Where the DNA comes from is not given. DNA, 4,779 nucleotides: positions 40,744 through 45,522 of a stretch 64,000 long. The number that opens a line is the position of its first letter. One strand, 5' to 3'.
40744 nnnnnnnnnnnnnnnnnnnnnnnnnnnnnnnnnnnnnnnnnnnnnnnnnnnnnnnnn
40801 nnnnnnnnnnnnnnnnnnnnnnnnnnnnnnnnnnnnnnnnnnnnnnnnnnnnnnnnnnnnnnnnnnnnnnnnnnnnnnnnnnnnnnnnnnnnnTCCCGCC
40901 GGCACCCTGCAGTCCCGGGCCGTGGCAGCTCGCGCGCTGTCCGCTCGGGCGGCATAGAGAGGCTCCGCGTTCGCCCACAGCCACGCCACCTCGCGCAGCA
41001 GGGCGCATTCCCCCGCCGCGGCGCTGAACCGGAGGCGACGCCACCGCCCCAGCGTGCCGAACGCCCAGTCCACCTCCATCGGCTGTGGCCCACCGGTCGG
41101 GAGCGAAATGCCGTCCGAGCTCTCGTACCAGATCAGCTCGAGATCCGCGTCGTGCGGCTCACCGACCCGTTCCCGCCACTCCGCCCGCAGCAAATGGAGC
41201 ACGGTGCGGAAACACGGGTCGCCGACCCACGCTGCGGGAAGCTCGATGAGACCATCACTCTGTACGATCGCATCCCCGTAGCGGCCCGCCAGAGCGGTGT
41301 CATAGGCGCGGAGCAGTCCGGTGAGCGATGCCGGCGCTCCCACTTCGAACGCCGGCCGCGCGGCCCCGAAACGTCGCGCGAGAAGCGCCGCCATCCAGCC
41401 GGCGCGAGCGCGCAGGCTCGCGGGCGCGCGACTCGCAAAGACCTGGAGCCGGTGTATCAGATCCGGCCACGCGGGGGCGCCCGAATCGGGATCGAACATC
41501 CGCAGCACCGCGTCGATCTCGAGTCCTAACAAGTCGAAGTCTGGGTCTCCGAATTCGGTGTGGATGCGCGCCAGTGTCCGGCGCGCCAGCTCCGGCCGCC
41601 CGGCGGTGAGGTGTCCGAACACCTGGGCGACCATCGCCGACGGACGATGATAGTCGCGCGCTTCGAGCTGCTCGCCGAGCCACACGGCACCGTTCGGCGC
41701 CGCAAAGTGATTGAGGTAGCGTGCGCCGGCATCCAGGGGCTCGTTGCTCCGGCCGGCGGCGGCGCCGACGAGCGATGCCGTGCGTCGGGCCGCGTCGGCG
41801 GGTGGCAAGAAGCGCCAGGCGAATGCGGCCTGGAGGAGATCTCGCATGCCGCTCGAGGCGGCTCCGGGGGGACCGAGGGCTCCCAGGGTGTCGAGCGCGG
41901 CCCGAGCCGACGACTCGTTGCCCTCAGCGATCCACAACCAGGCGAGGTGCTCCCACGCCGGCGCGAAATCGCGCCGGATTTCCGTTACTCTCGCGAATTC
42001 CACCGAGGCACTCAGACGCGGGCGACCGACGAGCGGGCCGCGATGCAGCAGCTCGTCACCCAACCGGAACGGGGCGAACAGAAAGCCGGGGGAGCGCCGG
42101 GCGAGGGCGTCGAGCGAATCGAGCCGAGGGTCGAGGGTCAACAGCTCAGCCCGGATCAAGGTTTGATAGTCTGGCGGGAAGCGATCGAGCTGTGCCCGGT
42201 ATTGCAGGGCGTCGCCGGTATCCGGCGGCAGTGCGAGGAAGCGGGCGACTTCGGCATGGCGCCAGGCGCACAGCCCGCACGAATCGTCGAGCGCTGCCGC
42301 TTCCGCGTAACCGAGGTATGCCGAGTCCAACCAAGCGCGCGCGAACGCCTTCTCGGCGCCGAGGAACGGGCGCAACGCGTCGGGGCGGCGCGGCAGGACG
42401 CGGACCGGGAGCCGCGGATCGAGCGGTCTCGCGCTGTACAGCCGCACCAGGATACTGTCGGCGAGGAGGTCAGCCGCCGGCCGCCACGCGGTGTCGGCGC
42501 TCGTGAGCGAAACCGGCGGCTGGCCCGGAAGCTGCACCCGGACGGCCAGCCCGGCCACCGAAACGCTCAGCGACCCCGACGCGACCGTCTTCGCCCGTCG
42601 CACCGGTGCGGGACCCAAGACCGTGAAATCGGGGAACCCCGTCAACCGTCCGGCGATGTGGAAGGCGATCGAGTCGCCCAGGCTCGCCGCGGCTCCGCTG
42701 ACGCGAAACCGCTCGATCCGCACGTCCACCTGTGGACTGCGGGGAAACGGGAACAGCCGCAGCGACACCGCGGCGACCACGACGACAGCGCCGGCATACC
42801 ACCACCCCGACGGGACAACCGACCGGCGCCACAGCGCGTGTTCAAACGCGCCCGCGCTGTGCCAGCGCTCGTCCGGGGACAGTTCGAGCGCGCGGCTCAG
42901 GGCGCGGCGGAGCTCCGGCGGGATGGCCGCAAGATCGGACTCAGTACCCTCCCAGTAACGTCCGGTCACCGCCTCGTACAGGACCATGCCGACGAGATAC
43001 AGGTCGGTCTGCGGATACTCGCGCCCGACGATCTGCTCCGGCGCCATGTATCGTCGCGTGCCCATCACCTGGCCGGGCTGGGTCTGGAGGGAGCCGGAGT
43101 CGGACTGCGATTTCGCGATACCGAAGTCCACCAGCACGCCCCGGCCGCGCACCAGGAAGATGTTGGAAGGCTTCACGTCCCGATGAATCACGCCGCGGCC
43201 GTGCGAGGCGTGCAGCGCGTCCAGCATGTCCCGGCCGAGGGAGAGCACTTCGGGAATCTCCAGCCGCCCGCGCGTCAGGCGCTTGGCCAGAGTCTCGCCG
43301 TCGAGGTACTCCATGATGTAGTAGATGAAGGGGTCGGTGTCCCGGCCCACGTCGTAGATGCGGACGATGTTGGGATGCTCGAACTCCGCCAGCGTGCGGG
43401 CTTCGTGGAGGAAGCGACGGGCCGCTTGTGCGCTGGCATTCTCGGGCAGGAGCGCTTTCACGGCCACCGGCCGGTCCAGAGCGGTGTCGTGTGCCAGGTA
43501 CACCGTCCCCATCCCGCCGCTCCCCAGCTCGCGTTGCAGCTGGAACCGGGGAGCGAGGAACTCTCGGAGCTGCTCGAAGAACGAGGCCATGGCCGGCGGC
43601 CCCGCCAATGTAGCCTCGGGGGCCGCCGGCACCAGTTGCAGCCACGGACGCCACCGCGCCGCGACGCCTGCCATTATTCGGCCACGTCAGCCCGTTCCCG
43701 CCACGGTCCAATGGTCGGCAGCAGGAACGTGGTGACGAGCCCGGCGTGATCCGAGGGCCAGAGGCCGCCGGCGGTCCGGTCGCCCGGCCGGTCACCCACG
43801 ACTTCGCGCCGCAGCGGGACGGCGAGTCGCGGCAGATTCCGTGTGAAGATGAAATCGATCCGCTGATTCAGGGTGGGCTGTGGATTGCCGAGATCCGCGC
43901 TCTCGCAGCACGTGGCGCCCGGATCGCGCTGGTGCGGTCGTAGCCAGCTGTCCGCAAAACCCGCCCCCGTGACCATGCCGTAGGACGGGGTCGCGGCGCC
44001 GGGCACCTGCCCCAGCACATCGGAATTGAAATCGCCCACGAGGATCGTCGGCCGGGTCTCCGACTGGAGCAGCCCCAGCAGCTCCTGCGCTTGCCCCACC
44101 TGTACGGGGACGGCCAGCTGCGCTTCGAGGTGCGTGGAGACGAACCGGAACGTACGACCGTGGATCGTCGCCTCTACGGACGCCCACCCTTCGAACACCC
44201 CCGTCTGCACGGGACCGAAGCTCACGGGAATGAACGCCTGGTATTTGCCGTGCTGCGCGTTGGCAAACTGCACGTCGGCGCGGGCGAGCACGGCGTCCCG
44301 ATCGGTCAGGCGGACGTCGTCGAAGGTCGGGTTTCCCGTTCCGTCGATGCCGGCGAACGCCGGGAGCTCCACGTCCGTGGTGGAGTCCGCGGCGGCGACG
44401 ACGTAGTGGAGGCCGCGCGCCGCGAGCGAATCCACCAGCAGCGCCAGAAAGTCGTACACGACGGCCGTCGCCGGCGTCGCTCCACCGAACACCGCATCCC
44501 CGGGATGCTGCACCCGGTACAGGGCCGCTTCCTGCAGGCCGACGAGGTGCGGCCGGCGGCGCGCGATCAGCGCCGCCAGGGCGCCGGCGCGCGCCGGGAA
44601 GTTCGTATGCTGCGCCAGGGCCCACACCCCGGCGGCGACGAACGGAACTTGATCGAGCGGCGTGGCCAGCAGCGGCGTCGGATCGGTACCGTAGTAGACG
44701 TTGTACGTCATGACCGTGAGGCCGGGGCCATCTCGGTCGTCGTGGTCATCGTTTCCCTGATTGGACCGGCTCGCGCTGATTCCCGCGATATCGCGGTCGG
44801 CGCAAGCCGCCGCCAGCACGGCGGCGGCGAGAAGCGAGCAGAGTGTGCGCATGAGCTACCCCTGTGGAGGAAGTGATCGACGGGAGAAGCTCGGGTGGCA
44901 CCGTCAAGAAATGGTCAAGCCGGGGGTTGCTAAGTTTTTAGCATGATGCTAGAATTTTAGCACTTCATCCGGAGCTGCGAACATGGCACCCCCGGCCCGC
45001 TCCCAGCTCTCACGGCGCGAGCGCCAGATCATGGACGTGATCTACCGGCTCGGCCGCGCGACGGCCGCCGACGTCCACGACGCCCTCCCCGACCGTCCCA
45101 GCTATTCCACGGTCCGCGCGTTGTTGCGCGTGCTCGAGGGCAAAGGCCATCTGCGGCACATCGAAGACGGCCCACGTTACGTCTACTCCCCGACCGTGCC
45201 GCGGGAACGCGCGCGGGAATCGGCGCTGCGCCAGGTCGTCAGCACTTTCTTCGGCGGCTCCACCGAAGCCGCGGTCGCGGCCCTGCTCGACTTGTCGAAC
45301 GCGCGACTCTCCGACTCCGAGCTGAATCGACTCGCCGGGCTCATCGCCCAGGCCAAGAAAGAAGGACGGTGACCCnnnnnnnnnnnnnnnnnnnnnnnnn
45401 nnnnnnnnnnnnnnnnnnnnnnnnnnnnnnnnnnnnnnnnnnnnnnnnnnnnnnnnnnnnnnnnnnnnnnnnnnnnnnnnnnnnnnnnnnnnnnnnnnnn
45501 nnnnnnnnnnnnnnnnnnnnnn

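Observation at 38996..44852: Membrane receptor Ser/Thr kinase translationally coupled to an AfsR-like SARP-ATPase regulator (AfsK/AfsR-type pair outside Actinobacteria?)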

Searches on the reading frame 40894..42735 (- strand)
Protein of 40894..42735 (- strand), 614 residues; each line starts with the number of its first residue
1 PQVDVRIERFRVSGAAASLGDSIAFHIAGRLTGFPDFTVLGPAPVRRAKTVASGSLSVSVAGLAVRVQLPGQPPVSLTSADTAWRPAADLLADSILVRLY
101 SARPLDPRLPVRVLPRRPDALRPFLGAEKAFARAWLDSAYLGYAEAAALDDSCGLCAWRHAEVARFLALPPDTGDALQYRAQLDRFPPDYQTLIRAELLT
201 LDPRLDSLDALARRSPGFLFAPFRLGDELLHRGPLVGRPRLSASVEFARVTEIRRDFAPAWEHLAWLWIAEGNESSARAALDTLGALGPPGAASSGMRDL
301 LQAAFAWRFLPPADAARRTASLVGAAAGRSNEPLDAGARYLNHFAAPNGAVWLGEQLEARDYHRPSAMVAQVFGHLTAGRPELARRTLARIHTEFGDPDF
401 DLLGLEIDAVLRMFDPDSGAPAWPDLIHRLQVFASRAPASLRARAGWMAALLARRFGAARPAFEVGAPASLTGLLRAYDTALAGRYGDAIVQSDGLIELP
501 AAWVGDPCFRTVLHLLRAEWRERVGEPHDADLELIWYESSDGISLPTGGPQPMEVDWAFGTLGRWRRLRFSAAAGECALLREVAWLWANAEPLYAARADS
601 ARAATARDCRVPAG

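Call 44: search_solved_structures(query=A4, max_evalue=10, show_alignments=0)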
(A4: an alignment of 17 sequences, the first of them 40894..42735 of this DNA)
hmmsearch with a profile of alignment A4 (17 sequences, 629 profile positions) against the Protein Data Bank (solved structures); distinct sequences matched with E-value up to 10: 51.
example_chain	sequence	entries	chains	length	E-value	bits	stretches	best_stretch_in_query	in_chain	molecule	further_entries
3kd7_A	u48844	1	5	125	1.4e-05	27.2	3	128-166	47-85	CTPR390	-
9qhb_A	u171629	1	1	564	0.00014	23.9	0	119-165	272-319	Engineered tetratricopeptide repeat protein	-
8bu0_A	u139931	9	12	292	0.00027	22.9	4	118-165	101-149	Consensus tetratricopeptide repeat protein | Crystal structure of an 8-repeat consensus TPR superhelix with Zinc. | Monomer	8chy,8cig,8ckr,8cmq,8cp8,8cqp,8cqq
6vfj_B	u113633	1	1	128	0.00049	22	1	118-166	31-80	I53_dn5B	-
1na0_A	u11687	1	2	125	0.00069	21.6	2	128-166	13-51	designed protein CTPR3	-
9qhc_A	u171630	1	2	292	0.00089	21.2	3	118-166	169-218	Engineered tetratricopeptide repeat protein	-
6vfi_B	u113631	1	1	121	0.00098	21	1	128-166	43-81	O43_dn18B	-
6v8e_A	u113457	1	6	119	0.001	21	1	118-166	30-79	Designed protein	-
5hrz_A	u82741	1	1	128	0.0017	20.2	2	121-166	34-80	TPR domain protein 1na0C3_3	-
8ump_A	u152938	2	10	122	0.0028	19.5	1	122-166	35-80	T33-ml35-redesigned-TPR-domain-fold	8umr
7obi_A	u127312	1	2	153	0.0029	19.5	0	136-169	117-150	CTPR-rv4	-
6vfh_A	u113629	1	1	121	0.006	18.4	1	121-166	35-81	T33_dn10A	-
2fo7_A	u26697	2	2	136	0.011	17.5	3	128-165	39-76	SYNTHETIC CONSENSUS TPR PROTEIN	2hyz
8ch0_A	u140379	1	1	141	0.012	17.5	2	122-165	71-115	Consensus tetratricopeptide repeat protein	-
1na3_A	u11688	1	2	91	0.012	17.4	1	128-166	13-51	designed protein CTPR2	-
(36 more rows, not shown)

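Call 45: search_protein_families(library=pfam, alignment_id=A4, max_evalue=1)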
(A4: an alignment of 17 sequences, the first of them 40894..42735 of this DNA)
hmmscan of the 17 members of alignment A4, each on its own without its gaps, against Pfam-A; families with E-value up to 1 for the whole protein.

A. member 1, window:40894-42735:- (614 aa): 1 family
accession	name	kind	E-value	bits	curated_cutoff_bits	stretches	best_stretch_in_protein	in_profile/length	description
PF14559.12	TPR_19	-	0.0028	18.4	25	1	247-290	14-57/68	Tetratricopeptide repeat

B. families by the number of members that match (of 17 scanned): 14 families
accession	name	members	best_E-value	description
PF07719.23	TPR_2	5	1.1e-06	Tetratricopeptide repeat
PF14559.12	TPR_19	5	9.5e-06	Tetratricopeptide repeat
PF13428.12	TPR_14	5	0.028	Tetratricopeptide repeat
PF13174.12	TPR_6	3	0.011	Tetratricopeptide repeat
PF13414.12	TPR_11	3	0.024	TPR repeat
PF00515.34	TPR_1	2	0.00031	Tetratricopeptide repeat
PF13424.12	TPR_12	2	0.0018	Tetratricopeptide repeat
PF13431.12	TPR_17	1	0.015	Tetratricopeptide repeat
PF03704.23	BTAD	1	0.017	Bacterial transcriptional activator domain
PF23300.3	HEAT_Nup120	1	0.12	Nucleoporin Nup120, HEAT repeats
PF07721.20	TPR_4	1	0.16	Tetratricopeptide repeat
PF13432.12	TPR_16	1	0.17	Tetratricopeptide repeat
PF13176.12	TPR_7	1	0.22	Tetratricopeptide repeat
PF24575.1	TPR_Slam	1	0.48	Surface lipoprotein assembly modifier, N-terminal TPR repeats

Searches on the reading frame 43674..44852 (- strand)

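Call 3: search_protein_families(library=pfam, proteins=[window:43674-44852:-], max_evalue=0.01)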
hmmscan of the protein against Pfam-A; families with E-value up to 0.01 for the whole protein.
window:43674-44852:- (392 aa): 1 family
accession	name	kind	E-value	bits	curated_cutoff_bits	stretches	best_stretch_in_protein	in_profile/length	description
PF03372.29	Exo_endo_phos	-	6.2e-12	46.2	24.5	1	48-369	1-225/225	Endonuclease/Exonuclease/phosphatase family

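Call 6: search_protein_families(library=ncbifam, proteins=[window:43674-44852:-], max_evalue=0.01)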
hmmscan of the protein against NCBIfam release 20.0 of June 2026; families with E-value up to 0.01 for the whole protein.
window:43674-44852:- (392 aa): 0 families

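Call 40: search_protein_families(library=padloc, proteins=[window:43674-44852:-], max_evalue=0.001)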
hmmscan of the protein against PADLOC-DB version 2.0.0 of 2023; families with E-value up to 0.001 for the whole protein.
window:43674-44852:- (392 aa): 0 families

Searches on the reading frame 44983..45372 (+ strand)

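Call 3: search_protein_families(library=pfam, proteins=[window:44983-45372:+], max_evalue=0.01)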
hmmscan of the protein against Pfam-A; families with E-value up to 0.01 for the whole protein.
window:44983-45372:+ (129 aa): 3 families
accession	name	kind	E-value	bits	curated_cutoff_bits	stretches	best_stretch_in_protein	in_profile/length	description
PF03965.22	Penicillinase_R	-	2.1e-28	99.4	22.6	1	9-123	1-115/115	Penicillinase repressor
PF06224.18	AlkZ-like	-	0.00014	22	25.9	1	9-109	85-201/329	DNA glycosylase AlkZ-like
PF13463.12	HTH_27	-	0.0042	17.8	22.2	0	9-65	1-59/68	Winged helix DNA-binding domain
